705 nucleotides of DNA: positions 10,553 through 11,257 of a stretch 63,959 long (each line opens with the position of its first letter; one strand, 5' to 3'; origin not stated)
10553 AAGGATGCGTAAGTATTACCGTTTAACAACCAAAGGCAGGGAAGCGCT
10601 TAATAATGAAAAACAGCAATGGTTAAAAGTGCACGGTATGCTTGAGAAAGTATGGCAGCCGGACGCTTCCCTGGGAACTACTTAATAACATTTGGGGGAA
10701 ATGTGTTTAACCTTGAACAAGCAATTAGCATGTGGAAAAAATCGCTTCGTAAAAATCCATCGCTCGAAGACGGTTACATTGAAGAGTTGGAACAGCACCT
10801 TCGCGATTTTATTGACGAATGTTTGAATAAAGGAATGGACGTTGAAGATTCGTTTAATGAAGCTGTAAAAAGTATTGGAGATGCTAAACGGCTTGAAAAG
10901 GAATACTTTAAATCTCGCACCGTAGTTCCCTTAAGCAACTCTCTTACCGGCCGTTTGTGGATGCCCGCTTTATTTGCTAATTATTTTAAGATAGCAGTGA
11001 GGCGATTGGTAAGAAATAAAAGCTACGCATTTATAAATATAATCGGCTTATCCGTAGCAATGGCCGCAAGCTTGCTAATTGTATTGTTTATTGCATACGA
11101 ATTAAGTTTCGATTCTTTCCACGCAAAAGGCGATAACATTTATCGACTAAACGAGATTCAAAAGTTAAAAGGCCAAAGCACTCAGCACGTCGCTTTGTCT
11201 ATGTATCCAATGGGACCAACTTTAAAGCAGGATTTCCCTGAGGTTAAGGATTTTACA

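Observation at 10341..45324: One PadR gene heading a ~35-kb co-directional array of 13 paralogous double-FtsX (MacB-type) permease genes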

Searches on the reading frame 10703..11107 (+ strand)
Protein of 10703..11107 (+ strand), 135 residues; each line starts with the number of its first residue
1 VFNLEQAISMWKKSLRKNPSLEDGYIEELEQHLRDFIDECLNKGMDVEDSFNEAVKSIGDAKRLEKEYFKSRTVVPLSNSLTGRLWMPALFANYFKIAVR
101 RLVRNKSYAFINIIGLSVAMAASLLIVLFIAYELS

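Call 30: find_related_loci(query=A2, collection=metagenome_contigs, flank=10000)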
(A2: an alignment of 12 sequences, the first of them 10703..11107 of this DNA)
Query A2 (135 aa) in metagenome_contigs; peptide patterns used: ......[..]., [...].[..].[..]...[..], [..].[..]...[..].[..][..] (x = any residue, [..] = any of these).
600 stretches matched a pattern (row limit reached: there are more); 366 encode a relative of the query (tblastn E <= 1e-3); the best 80 are kept; 77 distinct loci.
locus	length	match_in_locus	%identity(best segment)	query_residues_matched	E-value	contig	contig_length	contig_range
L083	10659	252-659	53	1-135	3e-43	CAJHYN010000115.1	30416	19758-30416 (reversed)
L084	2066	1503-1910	52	1-135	7e-42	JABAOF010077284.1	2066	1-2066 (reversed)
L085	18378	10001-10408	51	1-135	6e-40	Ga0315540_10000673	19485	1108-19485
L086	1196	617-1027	50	1-135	1e-40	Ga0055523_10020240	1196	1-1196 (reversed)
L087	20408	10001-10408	50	1-135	4e-39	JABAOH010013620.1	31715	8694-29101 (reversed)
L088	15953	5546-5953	51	1-135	7e-39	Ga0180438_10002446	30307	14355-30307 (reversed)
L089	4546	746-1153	50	1-135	9e-39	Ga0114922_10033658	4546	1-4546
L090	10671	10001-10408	49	1-135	1e-38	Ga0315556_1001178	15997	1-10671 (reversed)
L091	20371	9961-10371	49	1-135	9e-39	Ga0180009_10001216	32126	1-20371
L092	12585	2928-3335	46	1-135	1e-38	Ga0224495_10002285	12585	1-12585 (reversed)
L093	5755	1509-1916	49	1-135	2e-38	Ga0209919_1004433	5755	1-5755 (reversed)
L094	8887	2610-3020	48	1-135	2e-38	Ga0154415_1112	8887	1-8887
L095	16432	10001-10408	47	1-135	5e-38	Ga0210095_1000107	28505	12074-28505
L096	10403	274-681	46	1-135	8e-38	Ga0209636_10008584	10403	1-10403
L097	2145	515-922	48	1-135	1e-37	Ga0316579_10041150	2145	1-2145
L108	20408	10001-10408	46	1-135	3e-36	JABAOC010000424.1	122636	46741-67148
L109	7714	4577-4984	45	1-135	2e-36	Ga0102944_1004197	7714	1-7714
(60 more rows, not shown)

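Call 44: search_solved_structures(query=A2, max_evalue=10, show_alignments=2)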
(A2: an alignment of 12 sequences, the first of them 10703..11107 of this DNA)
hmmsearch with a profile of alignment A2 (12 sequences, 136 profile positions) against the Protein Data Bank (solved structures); distinct sequences matched with E-value up to 10: 5.
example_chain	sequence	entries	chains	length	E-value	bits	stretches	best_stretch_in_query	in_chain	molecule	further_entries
8esq_z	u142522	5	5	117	0.43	14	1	6-53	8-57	UPF0642 protein C32H8.05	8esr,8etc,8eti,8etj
2c8u_A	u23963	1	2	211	0.96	12.8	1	43-80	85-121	GLUTATHIONE S-TRANSFERASE 28 KDA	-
2f8f_A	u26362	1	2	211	0.96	12.8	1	43-80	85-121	Glutathione S-transferase 28 kDa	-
1oe7_A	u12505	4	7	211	0.96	12.8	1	43-80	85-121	GLUTATHIONE S-TRANSFERASE | GLUTATHIONE S-TRANSFERASE 28 KDA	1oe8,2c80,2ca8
2cai_A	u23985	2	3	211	0.96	12.8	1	43-80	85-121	GLUTATHIONE S-TRANSFERASE 28 KDA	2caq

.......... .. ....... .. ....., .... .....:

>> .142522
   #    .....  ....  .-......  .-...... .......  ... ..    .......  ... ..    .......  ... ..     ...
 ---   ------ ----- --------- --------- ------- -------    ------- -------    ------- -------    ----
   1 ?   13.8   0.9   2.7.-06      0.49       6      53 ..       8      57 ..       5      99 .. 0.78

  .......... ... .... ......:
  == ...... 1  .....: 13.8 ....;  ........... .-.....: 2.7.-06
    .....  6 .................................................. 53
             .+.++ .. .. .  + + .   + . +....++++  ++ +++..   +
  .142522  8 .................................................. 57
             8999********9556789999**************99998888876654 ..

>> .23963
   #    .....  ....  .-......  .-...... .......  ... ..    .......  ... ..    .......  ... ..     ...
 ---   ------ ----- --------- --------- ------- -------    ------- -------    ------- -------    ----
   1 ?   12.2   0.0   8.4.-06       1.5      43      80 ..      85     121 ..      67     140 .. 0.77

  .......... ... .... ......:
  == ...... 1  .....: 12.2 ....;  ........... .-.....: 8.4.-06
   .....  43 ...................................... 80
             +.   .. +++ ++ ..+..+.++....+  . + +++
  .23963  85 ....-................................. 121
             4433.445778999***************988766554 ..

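Call 47: search_protein_families(library=ncbifam, proteins=[L087:2327-3031:+, L108:8049-8756:+, L109:3225-3938:+], max_evalue=1e-10)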
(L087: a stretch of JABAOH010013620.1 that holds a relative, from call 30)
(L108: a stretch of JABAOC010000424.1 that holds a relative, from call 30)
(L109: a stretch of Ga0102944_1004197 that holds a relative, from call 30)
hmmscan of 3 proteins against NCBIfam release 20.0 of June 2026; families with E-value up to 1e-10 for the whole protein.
L087:2327-3031:+ (235 aa): 173 families (the best 25 are shown)
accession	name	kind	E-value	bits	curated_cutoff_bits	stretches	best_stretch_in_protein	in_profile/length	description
NF038007.1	ABC_ATP_DarD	equivalog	4.2e-82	274.8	375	1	7-224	1-218/218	darobactin export ABC transporter ATP-binding protein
NF007826.0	PRK10535.1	equivalog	6.6e-67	226.2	966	1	7-231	4-228/648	macrolide ABC transporter ATP-binding protein/permease MacB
TIGR03608.1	L_ocin_972_ABC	subfamily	2.4e-66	223.1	254.85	1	14-219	5-206/206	putative bacteriocin export ABC transporter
TIGR02673.1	FtsE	equivalog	1.1e-65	221.4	264.85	1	7-222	1-213/214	cell division ATP-binding protein FtsE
TIGR02211.1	LolD_lipo_ex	equivalog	6.2e-65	218.8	307.75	1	7-225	1-220/221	lipoprotein-releasing ABC transporter ATP-binding protein LolD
NF007879.0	PRK10584.1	equivalog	7.8e-62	209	336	1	6-227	5-227/228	putative ABC transporter ATP-binding protein YbbA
TIGR02982.1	heterocyst_DevA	subfamily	2.9e-59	200.3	295.8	1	8-224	2-219/220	ABC exporter ATP-binding subunit, DevA family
NF008639.0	PRK11629.1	equivalog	3.9e-57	193.4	360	1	6-227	5-227/234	lipoprotein-releasing ABC transporter ATP-binding protein LolD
NF040933.2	ABC_arch_GlcV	equivalog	1.3e-51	175.5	450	1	8-208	3-203/357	glucose ABC transporter ATP-binding protein GlcV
TIGR03265.1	PhnT2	equivalog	1.2e-50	172.8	457.7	1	12-206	9-194/353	putative 2-aminoethylphosphonate ABC transporter ATP-binding protein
NF007027.0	PRK09493.1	equivalog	3.5e-50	170.6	379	1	7-227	1-217/240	glutamine ABC transporter ATP-binding protein GlnQ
TIGR02315.1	ABC_phnC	equivalog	6.9e-50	169.7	266.1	1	7-232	1-232/243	phosphonate ABC transporter ATP-binding protein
TIGR00968.1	3a0106s01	subfamily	1.8e-46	158.6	342.75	1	23-224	12-209/237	sulfate ABC transporter ATP-binding protein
NF008338.0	PRK11124.1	equivalog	2e-46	158.5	369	1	11-233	6-228/242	arginine ABC transporter ATP-binding protein ArtP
TIGR02314.1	ABC_MetN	equivalog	7.7e-46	156.7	499.7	1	7-206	1-200/343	methionine ABC transporter ATP-binding protein MetN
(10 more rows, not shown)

L108:8049-8756:+ (236 aa): 177 families (the best 25 are shown)
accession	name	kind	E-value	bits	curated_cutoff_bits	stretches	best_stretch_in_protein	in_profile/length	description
NF038007.1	ABC_ATP_DarD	equivalog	3.6e-81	271.8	375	1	8-225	1-218/218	darobactin export ABC transporter ATP-binding protein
NF007826.0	PRK10535.1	equivalog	3e-68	230.7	966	1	9-231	5-227/648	macrolide ABC transporter ATP-binding protein/permease MacB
TIGR02673.1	FtsE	equivalog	7.8e-66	221.8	264.85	1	14-223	4-213/214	cell division ATP-binding protein FtsE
TIGR03608.1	L_ocin_972_ABC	subfamily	1.3e-65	220.7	254.85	1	24-220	10-206/206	putative bacteriocin export ABC transporter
TIGR02211.1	LolD_lipo_ex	equivalog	2.1e-64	217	307.75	1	8-226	1-220/221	lipoprotein-releasing ABC transporter ATP-binding protein LolD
NF007879.0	PRK10584.1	equivalog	2.3e-60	204.1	336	1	8-228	6-227/228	putative ABC transporter ATP-binding protein YbbA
TIGR02982.1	heterocyst_DevA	subfamily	1.3e-59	201.4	295.8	1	9-225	2-219/220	ABC exporter ATP-binding subunit, DevA family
NF008639.0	PRK11629.1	equivalog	2.3e-56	190.8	360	1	5-228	3-227/234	lipoprotein-releasing ABC transporter ATP-binding protein LolD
NF040933.2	ABC_arch_GlcV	equivalog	1.5e-51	175.4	450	1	9-224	3-219/357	glucose ABC transporter ATP-binding protein GlcV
TIGR02315.1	ABC_phnC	equivalog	4.3e-51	173.7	266.1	1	8-233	1-232/243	phosphonate ABC transporter ATP-binding protein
NF007027.0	PRK09493.1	equivalog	9.9e-49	165.8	379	1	10-228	3-217/240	glutamine ABC transporter ATP-binding protein GlnQ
TIGR03265.1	PhnT2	equivalog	3.1e-48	164.8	457.7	1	22-211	15-198/353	putative 2-aminoethylphosphonate ABC transporter ATP-binding protein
NF008338.0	PRK11124.1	equivalog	8.3e-47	159.7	369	1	25-234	15-228/242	arginine ABC transporter ATP-binding protein ArtP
TIGR00968.1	3a0106s01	subfamily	4.3e-46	157.4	342.75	1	24-227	12-211/237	sulfate ABC transporter ATP-binding protein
NF008428.0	PRK11264.1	equivalog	3.7e-45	154.1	406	1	8-228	3-225/250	L-cystine ABC transporter ATP-binding protein TcyN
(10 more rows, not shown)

L109:3225-3938:+ (238 aa): 167 families (the best 25 are shown)
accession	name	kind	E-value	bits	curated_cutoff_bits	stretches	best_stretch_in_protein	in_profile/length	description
NF038007.1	ABC_ATP_DarD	equivalog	9.5e-72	241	375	1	7-224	1-217/218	darobactin export ABC transporter ATP-binding protein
TIGR02211.1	LolD_lipo_ex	equivalog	2.8e-62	210.1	307.75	1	7-226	1-220/221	lipoprotein-releasing ABC transporter ATP-binding protein LolD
NF007826.0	PRK10535.1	equivalog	5.1e-62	210.1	966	1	6-234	3-230/648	macrolide ABC transporter ATP-binding protein/permease MacB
TIGR03608.1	L_ocin_972_ABC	subfamily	4.2e-61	206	254.85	1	17-220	4-206/206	putative bacteriocin export ABC transporter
TIGR02673.1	FtsE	equivalog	9.8e-57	192.1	264.85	1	19-223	9-213/214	cell division ATP-binding protein FtsE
NF007879.0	PRK10584.1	equivalog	6.7e-56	189.6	336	1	5-228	4-227/228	putative ABC transporter ATP-binding protein YbbA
TIGR02982.1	heterocyst_DevA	subfamily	1.3e-54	185.1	295.8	1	8-225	2-219/220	ABC exporter ATP-binding subunit, DevA family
TIGR02315.1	ABC_phnC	equivalog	1.3e-52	178.7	266.1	1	17-229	7-228/243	phosphonate ABC transporter ATP-binding protein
NF008639.0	PRK11629.1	equivalog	2.5e-51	174.3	360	1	22-228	21-227/234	lipoprotein-releasing ABC transporter ATP-binding protein LolD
TIGR03265.1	PhnT2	equivalog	2.3e-47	161.9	457.7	1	16-226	9-214/353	putative 2-aminoethylphosphonate ABC transporter ATP-binding protein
NF040933.2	ABC_arch_GlcV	equivalog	3.2e-46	157.8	450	1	8-225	3-220/357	glucose ABC transporter ATP-binding protein GlcV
NF043075.1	MMSYN1_0197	equivalog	2.7e-44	151.5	550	1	15-225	6-211/341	spermidine/putrescine ABC transporter ATP-binding protein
NF006987.0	PRK09452.1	equivalog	2.6e-43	148.1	482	1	5-226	15-227/378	spermidine/putrescine ABC transporter ATP-binding protein PotA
NF040840.2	tungstate_WtpC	equivalog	3.2e-43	148.3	440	1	18-227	8-211/347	tungstate ABC transporter ATP-binding protein WtpC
TIGR00968.1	3a0106s01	subfamily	4.3e-43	147.5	342.75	1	17-226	6-210/237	sulfate ABC transporter ATP-binding protein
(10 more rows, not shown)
